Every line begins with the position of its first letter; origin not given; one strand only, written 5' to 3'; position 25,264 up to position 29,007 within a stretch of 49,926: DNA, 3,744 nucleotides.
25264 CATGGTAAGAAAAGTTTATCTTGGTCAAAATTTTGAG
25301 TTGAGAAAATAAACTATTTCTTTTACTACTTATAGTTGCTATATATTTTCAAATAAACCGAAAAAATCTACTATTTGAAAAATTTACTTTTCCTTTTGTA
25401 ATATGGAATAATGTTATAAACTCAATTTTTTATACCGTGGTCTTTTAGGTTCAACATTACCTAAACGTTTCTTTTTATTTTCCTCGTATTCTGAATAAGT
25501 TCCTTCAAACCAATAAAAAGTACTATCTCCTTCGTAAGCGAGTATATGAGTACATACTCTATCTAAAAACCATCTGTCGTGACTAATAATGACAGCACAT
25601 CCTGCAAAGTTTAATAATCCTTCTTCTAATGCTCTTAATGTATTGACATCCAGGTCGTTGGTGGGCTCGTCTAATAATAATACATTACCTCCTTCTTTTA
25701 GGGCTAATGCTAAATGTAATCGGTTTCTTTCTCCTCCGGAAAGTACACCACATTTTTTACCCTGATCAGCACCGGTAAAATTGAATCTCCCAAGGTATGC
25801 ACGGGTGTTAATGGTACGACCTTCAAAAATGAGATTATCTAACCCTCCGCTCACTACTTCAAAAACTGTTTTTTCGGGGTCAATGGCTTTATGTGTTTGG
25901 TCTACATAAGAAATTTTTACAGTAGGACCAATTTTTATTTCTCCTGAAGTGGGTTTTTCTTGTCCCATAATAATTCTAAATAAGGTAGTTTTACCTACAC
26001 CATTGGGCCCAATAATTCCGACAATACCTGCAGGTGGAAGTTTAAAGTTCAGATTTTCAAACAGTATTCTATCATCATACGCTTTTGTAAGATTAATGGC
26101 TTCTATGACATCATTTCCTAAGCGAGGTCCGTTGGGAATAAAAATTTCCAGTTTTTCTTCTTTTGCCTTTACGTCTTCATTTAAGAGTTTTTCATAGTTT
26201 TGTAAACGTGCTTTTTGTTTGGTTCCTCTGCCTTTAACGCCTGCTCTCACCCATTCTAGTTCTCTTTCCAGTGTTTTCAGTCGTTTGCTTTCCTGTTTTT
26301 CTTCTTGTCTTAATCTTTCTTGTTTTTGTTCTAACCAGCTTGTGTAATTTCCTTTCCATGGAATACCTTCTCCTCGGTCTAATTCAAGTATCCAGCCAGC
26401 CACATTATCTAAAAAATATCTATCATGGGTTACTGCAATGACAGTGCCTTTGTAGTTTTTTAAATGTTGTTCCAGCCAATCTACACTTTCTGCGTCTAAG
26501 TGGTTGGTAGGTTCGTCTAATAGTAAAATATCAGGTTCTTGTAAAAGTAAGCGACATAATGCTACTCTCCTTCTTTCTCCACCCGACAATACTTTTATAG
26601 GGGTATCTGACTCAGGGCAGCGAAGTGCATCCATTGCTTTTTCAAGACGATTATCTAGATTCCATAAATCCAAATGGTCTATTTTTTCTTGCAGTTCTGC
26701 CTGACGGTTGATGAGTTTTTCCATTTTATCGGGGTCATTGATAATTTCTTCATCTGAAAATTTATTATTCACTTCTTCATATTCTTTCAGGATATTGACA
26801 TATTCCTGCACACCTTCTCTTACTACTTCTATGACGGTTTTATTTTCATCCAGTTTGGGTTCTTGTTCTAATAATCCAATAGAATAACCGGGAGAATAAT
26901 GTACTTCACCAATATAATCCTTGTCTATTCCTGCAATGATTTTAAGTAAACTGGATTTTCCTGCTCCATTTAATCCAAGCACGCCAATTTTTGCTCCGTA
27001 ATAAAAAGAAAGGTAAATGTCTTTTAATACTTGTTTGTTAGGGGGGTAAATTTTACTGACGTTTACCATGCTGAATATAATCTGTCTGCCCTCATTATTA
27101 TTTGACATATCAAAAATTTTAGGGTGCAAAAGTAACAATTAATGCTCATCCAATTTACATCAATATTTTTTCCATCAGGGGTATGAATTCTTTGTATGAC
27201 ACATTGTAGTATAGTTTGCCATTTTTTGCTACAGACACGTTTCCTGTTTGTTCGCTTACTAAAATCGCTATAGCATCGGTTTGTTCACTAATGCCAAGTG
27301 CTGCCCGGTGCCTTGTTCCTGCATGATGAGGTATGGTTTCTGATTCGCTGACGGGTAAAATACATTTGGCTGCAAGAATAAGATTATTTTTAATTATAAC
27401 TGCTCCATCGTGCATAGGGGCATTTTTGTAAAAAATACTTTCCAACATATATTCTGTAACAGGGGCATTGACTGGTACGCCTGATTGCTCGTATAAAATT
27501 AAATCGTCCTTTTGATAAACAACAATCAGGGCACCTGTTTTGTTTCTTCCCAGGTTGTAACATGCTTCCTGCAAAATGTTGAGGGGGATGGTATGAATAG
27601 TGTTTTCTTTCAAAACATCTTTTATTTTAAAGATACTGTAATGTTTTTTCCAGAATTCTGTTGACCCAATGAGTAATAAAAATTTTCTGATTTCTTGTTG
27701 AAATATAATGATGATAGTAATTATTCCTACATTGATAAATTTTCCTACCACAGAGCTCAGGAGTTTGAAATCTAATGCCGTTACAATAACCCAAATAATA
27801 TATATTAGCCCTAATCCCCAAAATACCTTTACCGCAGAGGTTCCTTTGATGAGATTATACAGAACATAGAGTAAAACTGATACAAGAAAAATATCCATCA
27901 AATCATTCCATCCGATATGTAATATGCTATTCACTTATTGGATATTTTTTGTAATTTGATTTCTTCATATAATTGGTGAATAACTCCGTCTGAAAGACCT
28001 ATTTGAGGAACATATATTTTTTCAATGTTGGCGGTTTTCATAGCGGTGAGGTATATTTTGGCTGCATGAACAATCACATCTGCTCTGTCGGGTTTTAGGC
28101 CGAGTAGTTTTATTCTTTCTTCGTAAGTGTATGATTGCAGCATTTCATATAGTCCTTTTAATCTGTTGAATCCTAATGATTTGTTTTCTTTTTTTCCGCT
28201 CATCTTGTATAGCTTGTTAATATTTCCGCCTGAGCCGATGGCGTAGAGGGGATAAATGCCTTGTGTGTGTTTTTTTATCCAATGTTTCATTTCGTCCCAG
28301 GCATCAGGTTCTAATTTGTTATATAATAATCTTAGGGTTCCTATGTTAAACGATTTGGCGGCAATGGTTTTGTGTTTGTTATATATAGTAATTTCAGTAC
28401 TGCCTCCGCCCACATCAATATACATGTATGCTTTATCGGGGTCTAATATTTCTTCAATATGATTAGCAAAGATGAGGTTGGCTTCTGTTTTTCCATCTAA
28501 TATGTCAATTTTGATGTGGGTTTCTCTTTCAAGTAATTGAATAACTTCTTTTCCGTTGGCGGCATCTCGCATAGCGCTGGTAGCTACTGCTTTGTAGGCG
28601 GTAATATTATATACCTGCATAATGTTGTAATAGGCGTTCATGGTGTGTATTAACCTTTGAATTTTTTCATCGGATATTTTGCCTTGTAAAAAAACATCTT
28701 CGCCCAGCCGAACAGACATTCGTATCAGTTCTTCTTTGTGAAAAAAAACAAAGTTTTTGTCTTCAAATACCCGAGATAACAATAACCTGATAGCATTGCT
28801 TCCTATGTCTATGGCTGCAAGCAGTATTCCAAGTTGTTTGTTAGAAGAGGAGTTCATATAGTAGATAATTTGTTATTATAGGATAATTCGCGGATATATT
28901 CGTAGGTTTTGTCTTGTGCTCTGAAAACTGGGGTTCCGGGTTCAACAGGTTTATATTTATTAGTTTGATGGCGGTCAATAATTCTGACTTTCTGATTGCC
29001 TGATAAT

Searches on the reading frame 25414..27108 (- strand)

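Call 21: search_protein_families(library=pfam, proteins=[window:25414-27108:-], max_evalue=0.001)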
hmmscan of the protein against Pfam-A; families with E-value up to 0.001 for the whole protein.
window:25414-27108:- (564 aa): 8 families
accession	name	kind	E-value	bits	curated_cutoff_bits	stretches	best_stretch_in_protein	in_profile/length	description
PF00005.33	ABC_tran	-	1.4e-53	181.6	25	2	351-484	2-137/137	ABC transporter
PF13304.12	AAA_21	-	3e-15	57.5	27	2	105-234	150-304/304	AAA domain, putative AbiEii toxin, Type IV TA system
PF12848.13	ABC_tran_Xtn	-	3.5e-11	43.5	25.9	1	241-318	1-78/85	ABC transporter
PF02463.25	SMC_N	-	2.5e-08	34.1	40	0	118-235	128-204/220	RecF/RecN/SMC N terminal domain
PF13555.12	AAA_29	-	0.00013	22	27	0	350-377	12-39/61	P-loop containing region of AAA domain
PF01926.29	MMR_HSR1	-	0.00014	22.3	21.9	0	363-391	2-29/113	50S ribosome-binding GTPase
PF13476.12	AAA_23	-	0.00031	21.9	27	1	350-380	10-39/201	AAA domain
PF03193.22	RsgA_GTPase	-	0.00036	20.9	30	0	350-391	97-137/174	RsgA GTPase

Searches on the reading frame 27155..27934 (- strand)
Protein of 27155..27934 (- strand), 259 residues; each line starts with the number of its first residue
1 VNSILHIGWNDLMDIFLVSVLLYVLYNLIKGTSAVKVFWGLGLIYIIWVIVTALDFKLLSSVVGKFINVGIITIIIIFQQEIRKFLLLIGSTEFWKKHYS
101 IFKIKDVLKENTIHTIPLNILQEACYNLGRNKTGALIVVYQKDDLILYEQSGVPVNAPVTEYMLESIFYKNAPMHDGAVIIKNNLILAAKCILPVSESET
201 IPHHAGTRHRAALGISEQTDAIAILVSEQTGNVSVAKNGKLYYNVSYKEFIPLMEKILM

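Call 24: search_protein_families(library=ncbifam, proteins=[window:27155-27934:-], max_evalue=0.00001)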
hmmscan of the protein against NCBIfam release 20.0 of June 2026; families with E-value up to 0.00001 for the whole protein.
window:27155-27934:- (259 aa): 5 families
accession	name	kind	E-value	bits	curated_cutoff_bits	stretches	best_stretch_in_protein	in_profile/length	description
TIGR00159.1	TIGR00159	equivalog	1e-60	205.2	188.8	1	10-249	12-241/254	diadenylate cyclase CdaA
NF038328.1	c-di-AMP_CdaS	exception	1.8e-42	145.1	225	1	118-242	64-188/191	sporulation-specific diadenylate cyclase CdaS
NF038327.1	c-di-AMP_CdaM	exception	5.6e-33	114.1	225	1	75-242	4-175/196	diadenylate cyclase CdaM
NF010009.0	PRK13482.1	equivalog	2.3e-11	43.5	201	1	120-242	21-139/357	DNA integrity scanning diadenylate cyclase DisA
NF041371.1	Diadnylcyc_Halo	equivalog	6e-11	42.2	430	1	148-249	171-269/270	diadenylate cyclase DacZ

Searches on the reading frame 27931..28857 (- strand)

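Call 24: search_protein_families(library=ncbifam, proteins=[window:27931-28857:-], max_evalue=0.00001)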
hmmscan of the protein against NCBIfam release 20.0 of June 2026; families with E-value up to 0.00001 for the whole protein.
window:27931-28857:- (308 aa): 3 families
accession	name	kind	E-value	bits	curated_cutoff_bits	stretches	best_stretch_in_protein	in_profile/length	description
TIGR03706.1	exo_poly_only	exception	1.1e-64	218.6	307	1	13-297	2-299/300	exopolyphosphatase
NF008108.0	PRK10854.1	equivalog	8.6e-21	73.7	864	1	11-305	11-314/513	exopolyphosphatase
NF008260.0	PRK11031.1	equivalog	1.3e-15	57.4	624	1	12-305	7-308/496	guanosine-5'-triphosphate,3'-diphosphate diphosphatase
